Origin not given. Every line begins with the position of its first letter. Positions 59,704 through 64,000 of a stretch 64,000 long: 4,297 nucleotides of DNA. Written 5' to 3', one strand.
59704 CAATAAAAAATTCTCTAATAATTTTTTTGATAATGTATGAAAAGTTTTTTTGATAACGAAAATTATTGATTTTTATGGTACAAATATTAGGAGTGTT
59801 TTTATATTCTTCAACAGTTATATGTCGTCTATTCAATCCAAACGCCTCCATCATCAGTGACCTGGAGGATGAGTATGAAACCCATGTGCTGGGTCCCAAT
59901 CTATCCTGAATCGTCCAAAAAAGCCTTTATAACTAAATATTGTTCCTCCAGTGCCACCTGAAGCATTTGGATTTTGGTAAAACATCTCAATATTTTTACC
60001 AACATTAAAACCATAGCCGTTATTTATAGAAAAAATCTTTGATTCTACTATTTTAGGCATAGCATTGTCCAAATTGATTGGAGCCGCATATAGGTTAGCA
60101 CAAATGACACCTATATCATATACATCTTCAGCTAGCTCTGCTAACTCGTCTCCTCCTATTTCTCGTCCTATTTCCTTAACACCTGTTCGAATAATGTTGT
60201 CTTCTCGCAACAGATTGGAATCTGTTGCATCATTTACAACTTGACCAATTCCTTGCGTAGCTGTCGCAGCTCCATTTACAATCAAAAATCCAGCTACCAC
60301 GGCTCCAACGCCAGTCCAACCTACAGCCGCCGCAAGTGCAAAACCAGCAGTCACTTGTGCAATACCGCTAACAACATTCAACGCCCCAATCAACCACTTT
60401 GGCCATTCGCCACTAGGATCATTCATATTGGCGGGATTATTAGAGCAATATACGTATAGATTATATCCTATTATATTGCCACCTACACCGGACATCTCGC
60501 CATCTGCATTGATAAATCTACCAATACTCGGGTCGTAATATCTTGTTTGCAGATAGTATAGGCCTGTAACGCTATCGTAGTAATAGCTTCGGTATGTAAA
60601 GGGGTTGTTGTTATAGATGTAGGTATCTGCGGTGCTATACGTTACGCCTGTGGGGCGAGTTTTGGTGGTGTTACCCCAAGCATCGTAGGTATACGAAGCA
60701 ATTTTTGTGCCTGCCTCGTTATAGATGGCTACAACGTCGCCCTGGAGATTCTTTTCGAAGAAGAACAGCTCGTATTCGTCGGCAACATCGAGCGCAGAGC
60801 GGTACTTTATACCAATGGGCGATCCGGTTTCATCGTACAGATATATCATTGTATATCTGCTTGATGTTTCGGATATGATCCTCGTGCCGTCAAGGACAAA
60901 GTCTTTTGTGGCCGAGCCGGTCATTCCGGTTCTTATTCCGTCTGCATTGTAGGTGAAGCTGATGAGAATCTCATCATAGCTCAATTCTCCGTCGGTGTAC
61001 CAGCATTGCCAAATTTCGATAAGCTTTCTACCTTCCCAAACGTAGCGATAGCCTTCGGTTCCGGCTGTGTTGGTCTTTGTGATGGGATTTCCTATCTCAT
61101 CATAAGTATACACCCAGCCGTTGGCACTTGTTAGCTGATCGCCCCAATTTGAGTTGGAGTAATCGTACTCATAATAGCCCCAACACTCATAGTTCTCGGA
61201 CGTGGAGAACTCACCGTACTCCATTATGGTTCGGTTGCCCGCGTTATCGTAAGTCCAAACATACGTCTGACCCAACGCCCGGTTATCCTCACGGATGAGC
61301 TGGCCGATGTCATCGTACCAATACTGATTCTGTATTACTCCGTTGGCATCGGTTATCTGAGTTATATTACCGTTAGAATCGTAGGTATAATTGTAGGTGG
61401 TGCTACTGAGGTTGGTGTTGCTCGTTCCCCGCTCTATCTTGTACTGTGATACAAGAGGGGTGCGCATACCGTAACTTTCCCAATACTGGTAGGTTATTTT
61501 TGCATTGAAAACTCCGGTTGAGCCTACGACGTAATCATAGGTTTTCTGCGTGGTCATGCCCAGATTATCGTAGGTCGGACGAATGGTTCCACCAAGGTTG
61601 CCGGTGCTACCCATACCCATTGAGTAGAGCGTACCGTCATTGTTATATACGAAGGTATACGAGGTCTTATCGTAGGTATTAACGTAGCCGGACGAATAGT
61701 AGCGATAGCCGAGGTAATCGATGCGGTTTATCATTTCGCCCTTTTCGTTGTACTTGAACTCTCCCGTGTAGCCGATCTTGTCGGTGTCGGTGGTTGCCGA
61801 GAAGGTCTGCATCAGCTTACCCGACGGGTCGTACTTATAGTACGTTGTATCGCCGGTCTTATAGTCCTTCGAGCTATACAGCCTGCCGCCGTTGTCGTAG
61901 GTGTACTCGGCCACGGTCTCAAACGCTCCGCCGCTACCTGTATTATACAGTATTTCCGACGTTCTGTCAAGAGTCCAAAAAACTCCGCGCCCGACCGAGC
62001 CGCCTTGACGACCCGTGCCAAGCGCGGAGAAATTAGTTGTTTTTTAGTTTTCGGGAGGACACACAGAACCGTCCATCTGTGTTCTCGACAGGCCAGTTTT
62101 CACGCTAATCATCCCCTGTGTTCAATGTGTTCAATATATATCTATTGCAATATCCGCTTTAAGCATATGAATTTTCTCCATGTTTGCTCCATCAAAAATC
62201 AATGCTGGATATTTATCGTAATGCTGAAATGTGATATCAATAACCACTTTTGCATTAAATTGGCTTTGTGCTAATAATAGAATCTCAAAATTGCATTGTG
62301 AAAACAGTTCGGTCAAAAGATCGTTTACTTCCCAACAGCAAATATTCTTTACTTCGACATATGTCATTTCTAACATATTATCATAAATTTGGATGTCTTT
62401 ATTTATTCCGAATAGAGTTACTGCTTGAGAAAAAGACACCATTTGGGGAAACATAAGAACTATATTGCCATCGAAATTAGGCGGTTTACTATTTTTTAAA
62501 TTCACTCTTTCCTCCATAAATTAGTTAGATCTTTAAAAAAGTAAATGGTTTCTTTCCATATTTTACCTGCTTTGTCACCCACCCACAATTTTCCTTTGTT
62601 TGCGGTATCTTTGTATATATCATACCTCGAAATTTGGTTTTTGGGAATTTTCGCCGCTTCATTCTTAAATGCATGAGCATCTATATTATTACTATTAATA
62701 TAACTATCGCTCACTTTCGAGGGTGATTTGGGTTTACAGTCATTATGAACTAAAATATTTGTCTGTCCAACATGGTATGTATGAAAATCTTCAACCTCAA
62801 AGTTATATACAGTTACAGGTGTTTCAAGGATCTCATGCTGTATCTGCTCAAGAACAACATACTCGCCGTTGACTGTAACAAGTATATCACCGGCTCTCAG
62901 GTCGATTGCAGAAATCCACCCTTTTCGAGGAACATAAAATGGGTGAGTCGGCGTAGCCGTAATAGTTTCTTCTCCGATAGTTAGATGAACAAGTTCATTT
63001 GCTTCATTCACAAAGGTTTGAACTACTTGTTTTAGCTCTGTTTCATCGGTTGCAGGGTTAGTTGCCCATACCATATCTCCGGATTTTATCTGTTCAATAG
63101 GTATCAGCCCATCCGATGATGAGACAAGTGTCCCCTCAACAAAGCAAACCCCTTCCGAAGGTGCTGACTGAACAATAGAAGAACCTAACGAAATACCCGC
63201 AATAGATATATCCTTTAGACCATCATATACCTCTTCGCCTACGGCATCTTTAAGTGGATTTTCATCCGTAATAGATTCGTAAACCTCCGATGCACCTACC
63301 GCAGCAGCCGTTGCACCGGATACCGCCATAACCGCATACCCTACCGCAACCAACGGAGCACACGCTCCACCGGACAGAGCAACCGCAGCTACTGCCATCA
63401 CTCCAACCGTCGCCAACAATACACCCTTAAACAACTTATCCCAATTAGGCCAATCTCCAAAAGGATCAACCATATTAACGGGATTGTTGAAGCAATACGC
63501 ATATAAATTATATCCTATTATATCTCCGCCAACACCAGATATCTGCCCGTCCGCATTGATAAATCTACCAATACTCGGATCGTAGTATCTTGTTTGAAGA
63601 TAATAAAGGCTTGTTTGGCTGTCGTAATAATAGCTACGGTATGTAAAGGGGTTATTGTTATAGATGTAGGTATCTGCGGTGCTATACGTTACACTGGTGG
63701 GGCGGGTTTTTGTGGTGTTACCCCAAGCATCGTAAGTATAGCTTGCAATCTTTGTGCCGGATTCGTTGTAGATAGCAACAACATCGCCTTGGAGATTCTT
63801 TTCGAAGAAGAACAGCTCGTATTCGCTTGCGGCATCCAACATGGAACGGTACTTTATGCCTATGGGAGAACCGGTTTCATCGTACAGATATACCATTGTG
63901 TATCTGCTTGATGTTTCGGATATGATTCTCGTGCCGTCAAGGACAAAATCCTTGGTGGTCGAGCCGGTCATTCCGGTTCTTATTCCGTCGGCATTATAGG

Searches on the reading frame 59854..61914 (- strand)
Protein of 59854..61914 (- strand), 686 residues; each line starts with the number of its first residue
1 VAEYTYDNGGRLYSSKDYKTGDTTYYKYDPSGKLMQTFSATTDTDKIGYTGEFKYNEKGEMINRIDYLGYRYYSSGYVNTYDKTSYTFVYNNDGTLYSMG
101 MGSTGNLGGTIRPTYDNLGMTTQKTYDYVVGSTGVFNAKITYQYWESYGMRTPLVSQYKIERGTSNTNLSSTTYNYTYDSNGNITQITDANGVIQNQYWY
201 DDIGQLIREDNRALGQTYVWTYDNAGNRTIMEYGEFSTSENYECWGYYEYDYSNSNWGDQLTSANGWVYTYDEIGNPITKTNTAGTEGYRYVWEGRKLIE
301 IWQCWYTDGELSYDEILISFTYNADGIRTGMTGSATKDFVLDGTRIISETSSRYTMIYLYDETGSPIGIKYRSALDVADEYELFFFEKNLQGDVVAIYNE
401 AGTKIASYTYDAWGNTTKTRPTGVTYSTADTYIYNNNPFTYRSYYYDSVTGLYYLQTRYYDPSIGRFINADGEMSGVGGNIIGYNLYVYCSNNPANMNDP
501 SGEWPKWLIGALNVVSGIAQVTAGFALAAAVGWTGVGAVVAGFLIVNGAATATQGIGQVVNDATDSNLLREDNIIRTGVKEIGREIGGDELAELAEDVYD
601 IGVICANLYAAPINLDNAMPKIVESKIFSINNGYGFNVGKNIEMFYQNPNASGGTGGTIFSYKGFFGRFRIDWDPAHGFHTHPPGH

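Call 40: search_protein_families(library=pfam, proteins=[window:59854-61914:-], max_evalue=0.001)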
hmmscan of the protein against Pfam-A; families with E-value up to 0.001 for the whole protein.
window:59854-61914:- (686 aa): 1 family
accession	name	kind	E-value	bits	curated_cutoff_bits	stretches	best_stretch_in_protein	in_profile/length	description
PF05593.20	RHS_repeat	-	7e-15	55.4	22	2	172-193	16-37/38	RHS Repeat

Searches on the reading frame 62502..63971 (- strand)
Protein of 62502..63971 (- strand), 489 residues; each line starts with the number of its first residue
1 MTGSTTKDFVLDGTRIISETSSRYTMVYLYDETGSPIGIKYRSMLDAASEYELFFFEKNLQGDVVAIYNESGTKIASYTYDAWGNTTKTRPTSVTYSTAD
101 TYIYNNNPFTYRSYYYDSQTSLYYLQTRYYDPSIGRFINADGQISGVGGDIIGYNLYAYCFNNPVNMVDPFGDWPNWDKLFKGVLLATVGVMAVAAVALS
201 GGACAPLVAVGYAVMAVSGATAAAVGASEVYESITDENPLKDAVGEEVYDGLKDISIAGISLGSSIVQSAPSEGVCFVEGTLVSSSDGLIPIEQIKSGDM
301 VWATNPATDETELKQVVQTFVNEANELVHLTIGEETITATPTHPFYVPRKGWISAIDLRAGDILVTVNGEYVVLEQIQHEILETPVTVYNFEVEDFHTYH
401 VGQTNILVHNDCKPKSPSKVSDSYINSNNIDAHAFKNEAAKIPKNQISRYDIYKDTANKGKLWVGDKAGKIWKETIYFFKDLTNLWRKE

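Call 40: search_protein_families(library=pfam, proteins=[window:62502-63971:-], max_evalue=0.001)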
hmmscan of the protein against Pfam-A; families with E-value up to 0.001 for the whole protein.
window:62502-63971:- (489 aa): 4 families
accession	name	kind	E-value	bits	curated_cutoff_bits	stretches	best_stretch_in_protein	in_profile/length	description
PF07591.16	PT-HINT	-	5.7e-32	111.3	27.7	1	282-411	1-137/137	Pretoxin HINT domain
PF15533.11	Ntox33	-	2.2e-06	28.5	28.4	1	412-470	3-54/65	Bacterial toxin 33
PF13403.11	Hint_2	-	7e-06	26.9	28.4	1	275-308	1-34/147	Hint domain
PF08517.17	AXH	-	0.00022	22.1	33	1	277-355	1-89/116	Ataxin-1 and HBP1 module (AXH)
